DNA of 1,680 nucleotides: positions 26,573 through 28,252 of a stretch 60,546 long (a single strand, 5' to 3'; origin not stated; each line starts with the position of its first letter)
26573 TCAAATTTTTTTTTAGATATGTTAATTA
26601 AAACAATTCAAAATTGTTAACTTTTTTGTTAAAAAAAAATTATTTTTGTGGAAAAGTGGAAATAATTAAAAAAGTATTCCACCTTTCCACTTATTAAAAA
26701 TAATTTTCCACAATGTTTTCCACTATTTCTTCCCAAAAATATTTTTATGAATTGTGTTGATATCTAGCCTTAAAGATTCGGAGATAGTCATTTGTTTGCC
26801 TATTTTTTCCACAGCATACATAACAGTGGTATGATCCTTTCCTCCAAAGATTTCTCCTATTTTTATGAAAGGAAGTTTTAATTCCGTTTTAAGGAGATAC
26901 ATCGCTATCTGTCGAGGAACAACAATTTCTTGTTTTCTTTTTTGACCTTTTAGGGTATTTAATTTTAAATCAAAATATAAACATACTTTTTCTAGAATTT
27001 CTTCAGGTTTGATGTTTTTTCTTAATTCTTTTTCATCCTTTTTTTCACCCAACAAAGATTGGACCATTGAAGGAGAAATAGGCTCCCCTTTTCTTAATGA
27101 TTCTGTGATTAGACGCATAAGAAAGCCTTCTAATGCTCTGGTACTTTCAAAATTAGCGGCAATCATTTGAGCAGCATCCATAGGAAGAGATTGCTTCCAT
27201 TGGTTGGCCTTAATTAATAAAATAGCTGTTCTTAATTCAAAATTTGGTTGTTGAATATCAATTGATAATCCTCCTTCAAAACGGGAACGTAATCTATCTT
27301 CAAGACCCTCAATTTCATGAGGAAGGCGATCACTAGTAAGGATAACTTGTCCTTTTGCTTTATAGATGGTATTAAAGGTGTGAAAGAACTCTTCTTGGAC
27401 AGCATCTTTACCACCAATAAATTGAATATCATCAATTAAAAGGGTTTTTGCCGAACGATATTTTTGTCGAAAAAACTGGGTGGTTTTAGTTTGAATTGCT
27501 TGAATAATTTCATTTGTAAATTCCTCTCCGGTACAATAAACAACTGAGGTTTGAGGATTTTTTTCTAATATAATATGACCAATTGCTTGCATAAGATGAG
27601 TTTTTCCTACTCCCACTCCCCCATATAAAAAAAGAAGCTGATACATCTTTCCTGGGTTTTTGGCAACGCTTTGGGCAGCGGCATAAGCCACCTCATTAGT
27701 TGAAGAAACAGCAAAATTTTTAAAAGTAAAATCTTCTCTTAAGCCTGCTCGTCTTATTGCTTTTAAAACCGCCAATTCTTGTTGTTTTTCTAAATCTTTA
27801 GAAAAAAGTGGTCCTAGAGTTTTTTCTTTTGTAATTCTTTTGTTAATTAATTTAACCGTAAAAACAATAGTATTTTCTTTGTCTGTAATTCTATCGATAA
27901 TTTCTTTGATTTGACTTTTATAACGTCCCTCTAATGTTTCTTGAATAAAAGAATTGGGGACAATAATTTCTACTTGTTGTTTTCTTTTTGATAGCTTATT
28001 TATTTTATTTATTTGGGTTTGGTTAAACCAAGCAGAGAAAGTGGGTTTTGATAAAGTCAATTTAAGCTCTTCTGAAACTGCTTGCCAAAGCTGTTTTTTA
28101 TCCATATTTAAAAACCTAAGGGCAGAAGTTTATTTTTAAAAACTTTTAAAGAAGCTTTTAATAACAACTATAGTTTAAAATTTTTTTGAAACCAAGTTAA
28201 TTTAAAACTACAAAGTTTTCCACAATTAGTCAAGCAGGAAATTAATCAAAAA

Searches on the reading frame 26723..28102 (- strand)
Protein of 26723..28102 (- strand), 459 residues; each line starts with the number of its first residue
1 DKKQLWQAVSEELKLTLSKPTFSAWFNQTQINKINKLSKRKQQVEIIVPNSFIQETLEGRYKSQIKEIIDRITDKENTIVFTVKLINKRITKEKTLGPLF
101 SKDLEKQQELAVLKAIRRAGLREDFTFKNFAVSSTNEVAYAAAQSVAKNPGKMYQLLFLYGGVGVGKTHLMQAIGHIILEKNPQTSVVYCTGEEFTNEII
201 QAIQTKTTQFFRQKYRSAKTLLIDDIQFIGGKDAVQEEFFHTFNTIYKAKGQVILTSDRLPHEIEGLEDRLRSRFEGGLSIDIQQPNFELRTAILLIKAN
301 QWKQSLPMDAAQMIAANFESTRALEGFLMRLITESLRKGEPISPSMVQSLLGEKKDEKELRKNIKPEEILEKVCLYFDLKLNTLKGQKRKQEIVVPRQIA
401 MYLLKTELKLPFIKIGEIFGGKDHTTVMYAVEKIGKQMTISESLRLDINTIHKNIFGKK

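Call 64: search_protein_families(library=pfam, proteins=[window:26723-28102:-], max_evalue=0.00001)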
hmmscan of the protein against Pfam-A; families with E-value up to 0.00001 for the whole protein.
window:26723-28102:- (459 aa): 5 families
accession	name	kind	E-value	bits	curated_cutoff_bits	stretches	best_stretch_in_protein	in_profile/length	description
PF00308.24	Bac_DnaA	-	5.6e-61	205.9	23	1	121-282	1-162/162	Bacterial DnaA ATPAse domain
PF08299.17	Bac_DnaA_C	-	1.3e-25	89.6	31.5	1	366-434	1-69/69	Bacterial dnaA protein helix-turn-helix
PF11638.13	DnaA_N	-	2.4e-11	43.6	24.6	1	4-69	2-63/65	DnaA N-terminal domain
PF00004.35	AAA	-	4.8e-08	34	21.2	1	158-276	2-124/131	ATPase family associated with various cellular activities (AAA)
PF01695.23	IstB_IS21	-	4e-07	30.2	24.1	1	90-259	27-194/238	IstB-like ATP binding protein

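Call 65: find_homologous_proteins(query=window:26723-28102:-, max_evalue=1e-30)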
Query window:26723-28102:- (459 aa): 8000 proteins with E <= 1e-30 among 8000 candidates; the best 120 are listed.
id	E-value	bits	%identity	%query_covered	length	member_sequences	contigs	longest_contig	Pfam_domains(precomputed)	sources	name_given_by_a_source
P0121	2.9e-295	997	100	100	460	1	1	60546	PF13173.13,PF11638.14,PF01695.24,PF00308.25,PF08299.18,PF00004.36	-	-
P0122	4.9e-258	874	86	100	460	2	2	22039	PF11638.14,PF01695.24,PF00308.25,PF08299.18,PF00004.36,PF13401.13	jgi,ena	-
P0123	3.3e-189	647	65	99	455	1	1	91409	PF13173.13,PF11638.14,PF01695.24,PF00308.25,PF08299.18,PF00004.36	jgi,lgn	jgi:chromosomal replication initiator protein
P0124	8.3e-189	646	65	100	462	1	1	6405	PF11638.14,PF00308.25,PF08299.18,PF00004.36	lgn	-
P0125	3.3e-187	641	64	100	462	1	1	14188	PF11638.14,PF00308.25,PF08299.18,PF00004.36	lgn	-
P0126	2.3e-183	628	63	99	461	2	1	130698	PF11638.14,PF01695.24,PF00308.25,PF08299.18,PF00004.36,PF13401.13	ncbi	-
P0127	4.0e-183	627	63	100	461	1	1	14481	PF11638.14,PF01695.24,PF00308.25,PF08299.18,PF00004.36,PF13401.13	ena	-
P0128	1.7e-181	622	63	99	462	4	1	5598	PF13173.13,PF11638.14,PF01695.24,PF00308.25,PF08299.18,PF00004.36,PF13401.13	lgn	-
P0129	9.1e-181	620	62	100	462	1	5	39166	PF11638.14,PF01695.24,PF00308.25,PF08299.18,PF00004.36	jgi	jgi:chromosomal replication initiator protein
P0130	1.2e-179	616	61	100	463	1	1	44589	PF11638.14,PF01695.24,PF00308.25,PF08299.18,PF00004.36,PF13401.13,PF01637.25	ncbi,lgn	-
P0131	4.2e-179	614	64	100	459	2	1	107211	PF11638.14,PF00308.25,PF08299.18,PF00004.36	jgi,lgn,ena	-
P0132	4.0e-178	611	61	100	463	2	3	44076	PF11638.14,PF00308.25,PF08299.18,PF00004.36,PF01637.25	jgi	jgi:chromosomal replication initiator protein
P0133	5.3e-178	610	62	100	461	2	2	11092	PF13173.13,PF11638.14,PF00308.25,PF08299.18,PF00004.36,PF13401.13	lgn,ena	-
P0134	2.2e-177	608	62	100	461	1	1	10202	PF11638.14,PF00308.25,PF08299.18,PF00004.36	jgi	jgi:chromosomal replication initiator protein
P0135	3.0e-177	608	63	99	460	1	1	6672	PF11638.14,PF01695.24,PF00308.25,PF08299.18,PF00004.36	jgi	-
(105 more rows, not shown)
